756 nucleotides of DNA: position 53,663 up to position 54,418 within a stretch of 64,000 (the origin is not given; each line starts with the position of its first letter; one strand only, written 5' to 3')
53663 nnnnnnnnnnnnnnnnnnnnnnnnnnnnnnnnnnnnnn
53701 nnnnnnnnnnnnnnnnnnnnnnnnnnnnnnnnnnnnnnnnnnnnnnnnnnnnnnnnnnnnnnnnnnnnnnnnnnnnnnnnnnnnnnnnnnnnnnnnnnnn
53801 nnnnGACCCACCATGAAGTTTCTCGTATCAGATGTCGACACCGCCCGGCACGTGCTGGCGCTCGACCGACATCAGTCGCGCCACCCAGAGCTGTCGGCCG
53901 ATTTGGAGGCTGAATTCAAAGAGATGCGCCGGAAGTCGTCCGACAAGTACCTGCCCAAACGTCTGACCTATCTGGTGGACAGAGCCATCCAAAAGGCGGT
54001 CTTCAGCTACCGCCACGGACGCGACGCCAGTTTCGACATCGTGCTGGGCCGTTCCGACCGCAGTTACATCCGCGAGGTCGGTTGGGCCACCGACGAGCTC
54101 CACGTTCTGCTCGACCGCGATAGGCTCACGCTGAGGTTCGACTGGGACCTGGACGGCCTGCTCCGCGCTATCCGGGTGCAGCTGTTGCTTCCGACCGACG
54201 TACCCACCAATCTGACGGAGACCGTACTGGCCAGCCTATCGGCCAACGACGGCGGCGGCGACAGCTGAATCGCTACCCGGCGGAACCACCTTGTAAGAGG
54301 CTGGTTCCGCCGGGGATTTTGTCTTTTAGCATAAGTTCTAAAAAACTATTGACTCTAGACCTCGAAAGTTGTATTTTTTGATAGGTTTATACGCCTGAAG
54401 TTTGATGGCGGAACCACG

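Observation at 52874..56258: Five uncharacterised high-GC genes inserted exactly between tuf and rpsJ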

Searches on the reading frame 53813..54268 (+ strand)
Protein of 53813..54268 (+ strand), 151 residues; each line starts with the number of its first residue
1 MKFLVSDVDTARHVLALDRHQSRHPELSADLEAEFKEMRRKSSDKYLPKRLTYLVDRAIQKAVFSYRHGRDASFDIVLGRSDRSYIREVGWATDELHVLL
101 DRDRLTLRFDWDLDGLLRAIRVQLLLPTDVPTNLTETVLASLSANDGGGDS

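Call 6: search_protein_families(library=pfam, proteins=[window:53813-54268:+], max_evalue=1)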
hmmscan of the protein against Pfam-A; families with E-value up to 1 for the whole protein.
window:53813-54268:+ (151 aa): 2 families
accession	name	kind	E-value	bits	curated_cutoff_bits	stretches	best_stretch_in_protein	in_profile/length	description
PF25561.1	QRICH1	-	0.039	14.4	30.8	1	20-65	44-88/115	QRICH1 domain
PF02234.24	CDI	-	0.17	12.5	25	1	23-46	7-30/49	Cyclin-dependent kinase inhibitor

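Call 7: search_protein_families(library=padloc, proteins=[window:53813-54268:+], max_evalue=1)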
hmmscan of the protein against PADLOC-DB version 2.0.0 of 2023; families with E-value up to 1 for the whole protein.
window:53813-54268:+ (151 aa): 0 families

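Call 22: find_homologous_proteins(query=A2, max_evalue=1)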
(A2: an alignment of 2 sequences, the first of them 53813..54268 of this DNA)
Query A2 (2 sequences) (151 aa, profile of the alignment): 2 proteins with E <= 1 among 1637 candidates.
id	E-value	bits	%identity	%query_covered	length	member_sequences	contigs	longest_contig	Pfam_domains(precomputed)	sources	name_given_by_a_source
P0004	2.2e-90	320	31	11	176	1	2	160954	-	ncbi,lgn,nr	ncbi:hypothetical protein HJC99_03110 [Candidatus Saccharibacteria bacterium]|nr:hypothetical protei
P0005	2.7e-67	245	100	100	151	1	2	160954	-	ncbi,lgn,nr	ncbi:hypothetical protein HJC99_03105 [Candidatus Saccharibacteria bacterium]|nr:hypothetical protei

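Call 26: search_protein_families(library=phrogs, proteins=[window:53813-54268:+], max_evalue=1)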
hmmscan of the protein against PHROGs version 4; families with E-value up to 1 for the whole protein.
window:53813-54268:+ (151 aa): 0 families

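Call 27: search_protein_families(library=ncbifam, proteins=[window:53813-54268:+], max_evalue=1)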
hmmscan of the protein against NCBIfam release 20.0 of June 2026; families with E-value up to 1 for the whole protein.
window:53813-54268:+ (151 aa): 0 families

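Call 63: predict_structure(protein=window:53813-54268:+)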
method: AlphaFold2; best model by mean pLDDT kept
length: 151 residues; sequences in the alignment: 1
mean_pLDDT: 58.1   pTM: 0.50
mean pLDDT of the five models: 58.1, 48.7, 41.6, 41.4, 38.4
residues with pLDDT >= 90: 0; 70-90: 51; 50-70: 50; < 50: 50
segments of 3 or more residues with pLDDT < 50: 1-22, 87-91, 129-143, 145-151
pLDDT, mean of each block of 10 residues (from residue 1): 30 30 57 64 56 74 75 75 52 65 75 73 66 41 40 43
secondary structure, 60 per line:
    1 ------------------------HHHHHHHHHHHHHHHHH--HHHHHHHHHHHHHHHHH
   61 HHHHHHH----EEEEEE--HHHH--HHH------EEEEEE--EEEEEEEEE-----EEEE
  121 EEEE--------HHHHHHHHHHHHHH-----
elements in order: H25-41 H44-67 E72-77 H80-83 E95-100 E103-111 E117-124 H133-146

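Call 66: fold_search(model_id=the predicted structure, library=pdb)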
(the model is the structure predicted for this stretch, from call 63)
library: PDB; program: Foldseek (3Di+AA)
matches with E <= 10: 1577; with E <= 0.001: 0
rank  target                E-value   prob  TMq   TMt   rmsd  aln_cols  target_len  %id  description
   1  6t74_B                3.9e-02  0.54  0.17  0.18  12.0        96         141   10  New antiparallel dimer of aureochrome 1a LOV domain mutants from Phaeodactylum tricornutum (released 2020-03-18)
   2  6t74_A                4.2e-02  0.51  0.17  0.18  12.1        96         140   10  New antiparallel dimer of aureochrome 1a LOV domain mutants from Phaeodactylum tricornutum (released 2020-03-18)
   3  6ph3_C                5.7e-02  0.44  0.17  0.12  13.5        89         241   13  LOV-PAS construct from the LOV-HK sensory protein from Brucella abortus (dark-adapted, construct 15-273) (released 2020-12-30)
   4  5a8b_B                6.0e-02  0.47  0.17  0.19  12.0        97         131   10  Structure of a parallel dimer of the aureochrome 1a LOV domain from Phaeodactylum tricornutum (released 2016-02-10)
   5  2n4a_MODEL_1_A        6.4e-02  0.66  0.18  0.19  12.0        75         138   11  EC-NMR Structure of Ralstonia metallidurans Rmet_5065 Determined by Combining Evolutionary Couplings (EC) and  (released 2015-07-01)
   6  6qqi                  7.6e-02  0.33  0.17  0.21  13.7        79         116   15  Cryogenic temperature structure of blue light-irradiated AtPhot2LOV2 recorded after an accumulated dose of 24 kGy (released 2019-06-19)
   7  5dkl_B                7.6e-02  0.23  0.15  0.16  14.6        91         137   14  Structure of the light-state dimer of the blue light photoreceptor Aureochrome 1a LOV from P. tricornutum (released 2016-01-13)
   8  7qf4                  8.1e-02  0.30  0.16  0.20  14.2        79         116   16  Structure of the R57Q mutant of miniSOG expressed in E. coli in LB medium enriched with riboflavin (released 2022-02-16)
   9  5dkk_A                8.6e-02  0.38  0.17  0.19  11.8        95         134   10  Structure of the dark-state monomer of the blue light photoreceptor Aureochrome 1a LOV from P. tricornutum (released 2016-01-13)
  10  8a2w_A                8.6e-02  0.35  0.17  0.21  11.4        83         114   14  Room temperature structure of the ground state of AtPhot2LOV2 in space group P212121, as recovered 1620 seconds after  (released 2023-03-29)
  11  7qf3                  8.6e-02  0.28  0.16  0.20  14.2        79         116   16  Structure of the R57Q mutant of miniSOG expressed in E. coli in regular LB medium (released 2022-02-16)
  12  6i21                  9.7e-02  0.35  0.16  0.18  12.0        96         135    9  Flavin Analogue Sheds Light on Light-Oxygen-Voltage Domain Mechanism (released 2019-05-29)
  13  2kf2_MODEL_1_A        9.7e-02  0.16  0.17  0.16  15.5        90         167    7  Solution NMR structure of of Streptomyces coelicolor polyketide cyclase SCO5315. Northeast Structural Genomics (released 2009-05-19)
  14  6qqh                  1.1e-01  0.28  0.17  0.21  13.6        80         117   15  Cryogenic temperature structure of the ground state of AtPhot2LOV2 recorded after an accumulated dose of 2.68 MGy (released 2019-06-19)
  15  8rvx_C                1.1e-01  0.15  0.13  0.06  11.0        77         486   16  Cph1 phytochrome PAS-GAF-PHY Y176H mutant (released 2025-03-12)
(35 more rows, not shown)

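Call 79: search_solved_structures(query=window:53813-54268:+, max_evalue=10)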
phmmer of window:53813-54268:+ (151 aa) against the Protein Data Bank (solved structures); distinct sequences matched with E-value up to 10: 2.
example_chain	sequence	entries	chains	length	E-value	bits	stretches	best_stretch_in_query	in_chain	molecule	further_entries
8bau_A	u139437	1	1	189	0.18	15.4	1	38-117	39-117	NADAR domain-containing protein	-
4gm6_A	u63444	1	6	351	0.57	13.8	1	64-123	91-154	PfkB family carbohydrate kinase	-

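Call 80: search_solved_structures(query=window:53813-54268:+, max_evalue=10, show_alignments=1)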
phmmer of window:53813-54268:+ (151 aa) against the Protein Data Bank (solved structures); distinct sequences matched with E-value up to 10: 2.
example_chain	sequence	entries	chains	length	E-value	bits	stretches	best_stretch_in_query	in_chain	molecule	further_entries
8bau_A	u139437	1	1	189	0.18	15.4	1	38-117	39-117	NADAR domain-containing protein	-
4gm6_A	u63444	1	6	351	0.57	13.8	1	64-123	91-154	PfkB family carbohydrate kinase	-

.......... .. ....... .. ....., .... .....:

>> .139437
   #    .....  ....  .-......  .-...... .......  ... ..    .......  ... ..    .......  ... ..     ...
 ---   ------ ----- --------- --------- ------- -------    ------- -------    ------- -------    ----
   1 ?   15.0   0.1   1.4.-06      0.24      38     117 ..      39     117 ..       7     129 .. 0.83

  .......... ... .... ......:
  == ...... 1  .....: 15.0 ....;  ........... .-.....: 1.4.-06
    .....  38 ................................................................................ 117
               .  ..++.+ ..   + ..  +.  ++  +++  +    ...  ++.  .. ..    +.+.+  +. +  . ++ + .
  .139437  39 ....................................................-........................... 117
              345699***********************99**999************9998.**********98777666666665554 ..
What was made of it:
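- B has a weak colinear match to a NADAR protein, E 0.18 (calls 79, 80).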

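Call 88: search_dna_similar(query=window:53813-54268:+, collection=phages, mode=protein, max_evalue=0.05, max_rows=8)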
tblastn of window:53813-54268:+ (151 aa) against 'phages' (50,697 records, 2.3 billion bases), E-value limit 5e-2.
No match.

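Call 91: search_dna_similar(query=window:53813-54268:+, collection=plasmids, mode=protein, max_evalue=0.05, max_rows=8)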
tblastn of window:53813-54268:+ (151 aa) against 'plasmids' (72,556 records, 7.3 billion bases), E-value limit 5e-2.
No match.

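Call 95: find_related_loci(query=window:53813-54268:+, collection=viral_contigs, flank=5000)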
Query window:53813-54268:+ (151 aa) in viral_contigs; peptide patterns used: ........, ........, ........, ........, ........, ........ (x = any residue, [..] = any of these).
12 stretches matched a pattern, but none encodes a relative of the query by tblastn (E <= 1e-3).

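Call 103: fold_search(model_id=the predicted structure, library=viral)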
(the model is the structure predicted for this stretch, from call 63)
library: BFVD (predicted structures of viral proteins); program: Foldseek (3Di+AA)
matches with E <= 10: 1255; with E <= 0.001: 0
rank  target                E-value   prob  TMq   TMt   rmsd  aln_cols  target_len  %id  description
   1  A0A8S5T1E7            3.1e-03  0.77  0.24  0.11  21.5       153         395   10  ATPase [Myoviridae sp. ctWb16]
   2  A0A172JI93            2.0e-02  0.54  0.18  0.23  16.3        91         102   12  Zn finger protein [Bacillus phage AR9]
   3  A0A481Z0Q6            5.6e-02  0.80  0.26  0.10  11.1        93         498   12  Serine/threonine protein kinase [Mimivirus LCMiAC01]
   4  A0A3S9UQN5            6.3e-02  0.47  0.20  0.29  12.9        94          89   17  Uncharacterized protein [Mycobacterium phage DrLupo]
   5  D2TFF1                6.7e-02  0.30  0.24  0.18  17.5       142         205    9  (no name in the UniProt tables at hand)
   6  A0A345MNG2            6.7e-02  0.25  0.22  0.08  17.4       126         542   10  (no name in the UniProt tables at hand)
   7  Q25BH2                7.6e-02  0.28  0.21  0.21  11.9       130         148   11  Putative transmembrane protein ORF23 [His1 virus (isolate Australia/Victoria)]
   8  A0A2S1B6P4            1.2e-01  0.23  0.18  0.24  11.1        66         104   20  Uncharacterized protein [Pseudomonas phage PMBT14]
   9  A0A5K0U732            1.2e-01  0.14  0.20  0.18  21.3       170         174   10  Uncharacterized protein [Yasminevirus sp. GU-2018]
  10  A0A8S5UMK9            1.2e-01  0.54  0.25  0.27   8.4       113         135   11  Uncharacterized protein [Myoviridae sp. ctCo31]
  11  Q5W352                1.2e-01  0.16  0.20  0.22  16.0       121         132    9  Uncharacterized protein [Sulfolobus islandicus rod-shaped virus 1]
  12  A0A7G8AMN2            1.3e-01  0.16  0.16  0.21  10.9        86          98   16  (no name in the UniProt tables at hand)
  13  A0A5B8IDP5            1.3e-01  0.12  0.20  0.10  29.3       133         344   11  RRM domain-containing protein [Mimiviridae sp. ChoanoV1]
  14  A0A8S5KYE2            1.4e-01  0.87  0.24  0.45   7.0        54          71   17  Uncharacterized protein [ssRNA phage Gerhypos.3_6]
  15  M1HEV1                1.6e-01  0.66  0.19  0.14  11.5        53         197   11  (no name in the UniProt tables at hand)
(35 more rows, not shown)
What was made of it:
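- Tried and rejected: Foldseek against PDB and BFVD gave TM scores mostly below 0.3 and nothing at E <= 0.001 (calls 63, 66, 103).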
